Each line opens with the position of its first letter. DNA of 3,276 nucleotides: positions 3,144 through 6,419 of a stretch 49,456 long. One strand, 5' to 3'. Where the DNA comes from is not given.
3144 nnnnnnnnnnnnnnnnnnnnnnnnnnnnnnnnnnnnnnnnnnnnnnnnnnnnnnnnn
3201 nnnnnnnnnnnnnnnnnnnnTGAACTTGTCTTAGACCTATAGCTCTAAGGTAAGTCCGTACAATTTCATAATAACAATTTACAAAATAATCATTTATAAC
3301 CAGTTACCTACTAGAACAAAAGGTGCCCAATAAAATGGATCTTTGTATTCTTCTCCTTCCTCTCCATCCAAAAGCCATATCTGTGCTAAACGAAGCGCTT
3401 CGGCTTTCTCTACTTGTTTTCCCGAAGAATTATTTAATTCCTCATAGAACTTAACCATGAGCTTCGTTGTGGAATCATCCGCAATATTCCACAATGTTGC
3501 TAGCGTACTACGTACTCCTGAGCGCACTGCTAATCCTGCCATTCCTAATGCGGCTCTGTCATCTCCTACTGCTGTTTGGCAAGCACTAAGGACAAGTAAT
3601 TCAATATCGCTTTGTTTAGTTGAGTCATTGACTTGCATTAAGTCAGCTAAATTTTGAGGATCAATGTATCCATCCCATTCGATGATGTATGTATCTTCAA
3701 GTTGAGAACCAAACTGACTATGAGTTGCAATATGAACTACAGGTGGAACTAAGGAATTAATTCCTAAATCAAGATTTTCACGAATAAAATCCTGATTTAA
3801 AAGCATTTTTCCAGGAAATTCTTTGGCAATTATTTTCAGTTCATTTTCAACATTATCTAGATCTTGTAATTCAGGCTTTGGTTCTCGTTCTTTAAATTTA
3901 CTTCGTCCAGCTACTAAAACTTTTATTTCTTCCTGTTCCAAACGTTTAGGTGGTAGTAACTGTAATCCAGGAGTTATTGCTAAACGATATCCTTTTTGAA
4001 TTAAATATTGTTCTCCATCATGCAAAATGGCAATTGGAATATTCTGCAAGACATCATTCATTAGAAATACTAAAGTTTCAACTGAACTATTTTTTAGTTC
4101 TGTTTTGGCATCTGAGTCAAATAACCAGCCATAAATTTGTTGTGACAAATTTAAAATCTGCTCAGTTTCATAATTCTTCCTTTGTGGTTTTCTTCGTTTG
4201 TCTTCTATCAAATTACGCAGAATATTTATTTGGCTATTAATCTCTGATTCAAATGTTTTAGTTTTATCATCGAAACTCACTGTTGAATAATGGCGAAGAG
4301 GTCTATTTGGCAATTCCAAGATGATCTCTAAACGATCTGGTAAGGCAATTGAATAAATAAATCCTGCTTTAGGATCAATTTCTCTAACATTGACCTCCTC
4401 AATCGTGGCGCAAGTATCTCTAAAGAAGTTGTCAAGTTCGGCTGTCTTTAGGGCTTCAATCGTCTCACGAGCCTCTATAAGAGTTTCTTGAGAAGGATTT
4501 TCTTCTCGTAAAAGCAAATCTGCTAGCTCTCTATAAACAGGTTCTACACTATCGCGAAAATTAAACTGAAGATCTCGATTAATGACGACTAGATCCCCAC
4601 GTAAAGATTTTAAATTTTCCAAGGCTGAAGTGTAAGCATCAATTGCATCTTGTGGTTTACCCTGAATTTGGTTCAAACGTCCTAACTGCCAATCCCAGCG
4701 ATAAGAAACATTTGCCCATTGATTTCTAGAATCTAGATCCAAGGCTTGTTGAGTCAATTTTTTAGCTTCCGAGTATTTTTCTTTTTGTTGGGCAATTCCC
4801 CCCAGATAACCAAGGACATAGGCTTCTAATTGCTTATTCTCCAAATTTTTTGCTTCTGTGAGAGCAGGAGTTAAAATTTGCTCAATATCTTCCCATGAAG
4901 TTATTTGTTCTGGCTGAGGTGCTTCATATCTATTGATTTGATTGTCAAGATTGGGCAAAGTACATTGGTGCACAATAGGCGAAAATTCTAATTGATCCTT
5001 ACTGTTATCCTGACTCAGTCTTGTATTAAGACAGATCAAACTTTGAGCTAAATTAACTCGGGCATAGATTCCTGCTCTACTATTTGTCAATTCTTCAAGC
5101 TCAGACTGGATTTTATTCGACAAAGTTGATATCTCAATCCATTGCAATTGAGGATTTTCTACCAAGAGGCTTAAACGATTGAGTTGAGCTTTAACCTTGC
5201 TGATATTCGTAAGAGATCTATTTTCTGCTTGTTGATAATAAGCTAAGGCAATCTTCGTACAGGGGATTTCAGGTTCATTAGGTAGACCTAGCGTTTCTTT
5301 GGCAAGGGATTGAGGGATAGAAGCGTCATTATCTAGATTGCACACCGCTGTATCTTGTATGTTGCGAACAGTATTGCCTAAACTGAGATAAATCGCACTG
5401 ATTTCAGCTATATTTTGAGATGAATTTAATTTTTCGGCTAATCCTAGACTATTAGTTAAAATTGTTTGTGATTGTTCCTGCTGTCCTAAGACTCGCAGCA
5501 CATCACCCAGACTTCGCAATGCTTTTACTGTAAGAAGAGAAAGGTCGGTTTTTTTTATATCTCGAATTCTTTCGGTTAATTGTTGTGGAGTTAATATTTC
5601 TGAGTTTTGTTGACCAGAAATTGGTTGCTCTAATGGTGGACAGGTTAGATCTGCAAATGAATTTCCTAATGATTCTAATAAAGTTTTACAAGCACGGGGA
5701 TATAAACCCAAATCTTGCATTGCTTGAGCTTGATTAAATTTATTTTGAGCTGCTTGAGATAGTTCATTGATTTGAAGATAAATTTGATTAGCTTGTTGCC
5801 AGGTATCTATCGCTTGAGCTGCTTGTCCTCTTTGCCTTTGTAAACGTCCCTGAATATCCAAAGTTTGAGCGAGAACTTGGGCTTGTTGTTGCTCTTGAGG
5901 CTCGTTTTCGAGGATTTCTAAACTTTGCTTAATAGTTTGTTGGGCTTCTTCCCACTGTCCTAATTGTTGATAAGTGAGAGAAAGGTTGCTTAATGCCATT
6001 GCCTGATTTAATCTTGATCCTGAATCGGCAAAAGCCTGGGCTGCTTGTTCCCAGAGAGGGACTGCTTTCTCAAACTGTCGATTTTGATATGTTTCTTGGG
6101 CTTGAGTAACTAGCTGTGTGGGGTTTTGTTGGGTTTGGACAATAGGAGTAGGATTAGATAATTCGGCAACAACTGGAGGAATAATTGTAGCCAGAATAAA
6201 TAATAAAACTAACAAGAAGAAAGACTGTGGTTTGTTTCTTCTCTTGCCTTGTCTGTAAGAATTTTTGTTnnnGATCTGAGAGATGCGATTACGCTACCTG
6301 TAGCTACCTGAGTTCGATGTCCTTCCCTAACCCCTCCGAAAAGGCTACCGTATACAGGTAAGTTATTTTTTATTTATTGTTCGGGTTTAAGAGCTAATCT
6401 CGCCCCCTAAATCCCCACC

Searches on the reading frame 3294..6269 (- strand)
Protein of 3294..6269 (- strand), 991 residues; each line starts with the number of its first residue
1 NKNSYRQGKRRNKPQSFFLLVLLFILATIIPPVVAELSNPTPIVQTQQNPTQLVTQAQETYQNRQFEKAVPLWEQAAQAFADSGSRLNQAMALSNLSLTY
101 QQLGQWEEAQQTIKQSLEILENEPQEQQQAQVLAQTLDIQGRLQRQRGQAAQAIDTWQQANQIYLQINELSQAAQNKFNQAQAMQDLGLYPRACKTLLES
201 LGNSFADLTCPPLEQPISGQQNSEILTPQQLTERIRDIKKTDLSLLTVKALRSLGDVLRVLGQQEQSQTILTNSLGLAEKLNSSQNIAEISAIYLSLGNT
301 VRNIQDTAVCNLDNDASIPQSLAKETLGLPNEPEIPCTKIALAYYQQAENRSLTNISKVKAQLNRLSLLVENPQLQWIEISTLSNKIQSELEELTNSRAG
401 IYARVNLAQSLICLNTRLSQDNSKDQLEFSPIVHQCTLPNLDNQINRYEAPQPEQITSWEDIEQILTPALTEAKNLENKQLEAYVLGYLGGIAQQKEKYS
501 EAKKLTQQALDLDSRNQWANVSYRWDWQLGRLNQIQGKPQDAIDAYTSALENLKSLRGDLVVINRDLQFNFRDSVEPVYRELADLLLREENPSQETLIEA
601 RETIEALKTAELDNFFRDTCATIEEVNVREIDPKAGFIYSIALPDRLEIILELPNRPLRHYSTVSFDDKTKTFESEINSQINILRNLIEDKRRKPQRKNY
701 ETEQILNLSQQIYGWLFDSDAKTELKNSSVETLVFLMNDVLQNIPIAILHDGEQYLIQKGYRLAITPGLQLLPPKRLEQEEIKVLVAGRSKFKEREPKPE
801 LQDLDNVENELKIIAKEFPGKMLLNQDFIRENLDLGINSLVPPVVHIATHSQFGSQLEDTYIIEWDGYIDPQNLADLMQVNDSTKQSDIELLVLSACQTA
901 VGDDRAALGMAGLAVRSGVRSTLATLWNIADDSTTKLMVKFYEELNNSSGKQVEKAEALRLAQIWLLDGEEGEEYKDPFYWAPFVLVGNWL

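Call 50: search_protein_families(library=pfam, proteins=[window:3294-6269:-], max_evalue=0.00001)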
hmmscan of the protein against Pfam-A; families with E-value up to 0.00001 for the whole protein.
window:3294-6269:- (991 aa): 5 families
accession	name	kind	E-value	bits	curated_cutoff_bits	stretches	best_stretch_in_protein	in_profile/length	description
PF12770.12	CHAT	-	3.8e-48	164.8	24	1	708-989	3-289/289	CHAT domain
PF13424.12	TPR_12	-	7e-16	58.6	30.1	1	62-121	15-76/77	Tetratricopeptide repeat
PF07719.23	TPR_2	-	8.4e-12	44.7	27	0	90-121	1-32/34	Tetratricopeptide repeat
PF00515.34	TPR_1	-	1.4e-07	31.4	27.8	0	483-516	1-34/34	Tetratricopeptide repeat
PF14938.12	SNAP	-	3.5e-06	27.1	25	0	50-141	74-166/282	Soluble NSF attachment protein, SNAP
